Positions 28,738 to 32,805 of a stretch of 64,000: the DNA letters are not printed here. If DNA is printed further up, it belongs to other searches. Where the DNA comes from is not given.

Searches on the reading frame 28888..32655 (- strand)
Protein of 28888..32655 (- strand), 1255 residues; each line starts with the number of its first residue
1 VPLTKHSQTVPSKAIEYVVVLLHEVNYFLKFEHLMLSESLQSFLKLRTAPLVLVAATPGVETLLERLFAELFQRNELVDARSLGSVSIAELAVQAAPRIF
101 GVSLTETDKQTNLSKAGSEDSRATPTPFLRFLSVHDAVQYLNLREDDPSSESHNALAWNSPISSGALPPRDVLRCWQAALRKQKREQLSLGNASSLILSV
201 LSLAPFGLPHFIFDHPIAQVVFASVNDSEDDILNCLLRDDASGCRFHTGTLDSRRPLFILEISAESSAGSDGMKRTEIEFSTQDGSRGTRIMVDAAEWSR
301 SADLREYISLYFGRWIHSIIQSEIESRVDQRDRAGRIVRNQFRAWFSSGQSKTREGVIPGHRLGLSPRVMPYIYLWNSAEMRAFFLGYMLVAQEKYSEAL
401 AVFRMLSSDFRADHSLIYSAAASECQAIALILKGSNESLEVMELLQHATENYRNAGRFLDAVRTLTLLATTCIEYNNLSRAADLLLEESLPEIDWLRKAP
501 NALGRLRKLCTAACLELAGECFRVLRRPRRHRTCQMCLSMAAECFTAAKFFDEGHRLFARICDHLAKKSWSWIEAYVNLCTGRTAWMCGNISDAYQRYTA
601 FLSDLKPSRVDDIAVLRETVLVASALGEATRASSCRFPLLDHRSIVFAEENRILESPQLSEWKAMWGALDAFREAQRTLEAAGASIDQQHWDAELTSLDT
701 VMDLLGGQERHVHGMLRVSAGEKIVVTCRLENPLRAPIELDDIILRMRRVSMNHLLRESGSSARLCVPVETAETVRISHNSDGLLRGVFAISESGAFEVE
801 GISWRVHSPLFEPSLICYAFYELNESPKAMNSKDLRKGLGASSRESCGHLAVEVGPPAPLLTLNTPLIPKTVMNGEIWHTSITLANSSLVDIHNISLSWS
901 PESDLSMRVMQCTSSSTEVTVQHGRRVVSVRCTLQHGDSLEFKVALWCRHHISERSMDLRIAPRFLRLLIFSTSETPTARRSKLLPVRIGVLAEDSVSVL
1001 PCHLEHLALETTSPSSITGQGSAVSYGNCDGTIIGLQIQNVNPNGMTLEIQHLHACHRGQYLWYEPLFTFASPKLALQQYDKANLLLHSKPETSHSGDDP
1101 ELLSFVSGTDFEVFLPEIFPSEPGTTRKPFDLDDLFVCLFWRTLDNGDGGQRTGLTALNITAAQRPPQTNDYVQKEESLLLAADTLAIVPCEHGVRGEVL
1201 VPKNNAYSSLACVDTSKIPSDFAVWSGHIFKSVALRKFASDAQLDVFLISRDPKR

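Call 10: search_protein_families(library=pfam, proteins=[window:28888-32655:-], max_evalue=0.01)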
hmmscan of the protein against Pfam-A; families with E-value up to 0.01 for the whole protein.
window:28888-32655:- (1255 aa): 3 families
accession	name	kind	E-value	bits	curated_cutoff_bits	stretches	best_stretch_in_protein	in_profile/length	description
PF12739.12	TRAPPC-Trs85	-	1.8e-08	34.4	26.7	1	344-469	319-446/453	ER-Golgi trafficking TRAPP I complex 85 kDa subunit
PF08626.16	TRAPPC9-Trs120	-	0.0011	16.9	24.7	1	720-899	695-861/1229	Transport protein Trs120 or TRAPPC9, TRAPP II complex subunit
PF23878.1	TPR_ELP1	-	0.0068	17.2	28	0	386-464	62-138/164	ELP1 TPR domain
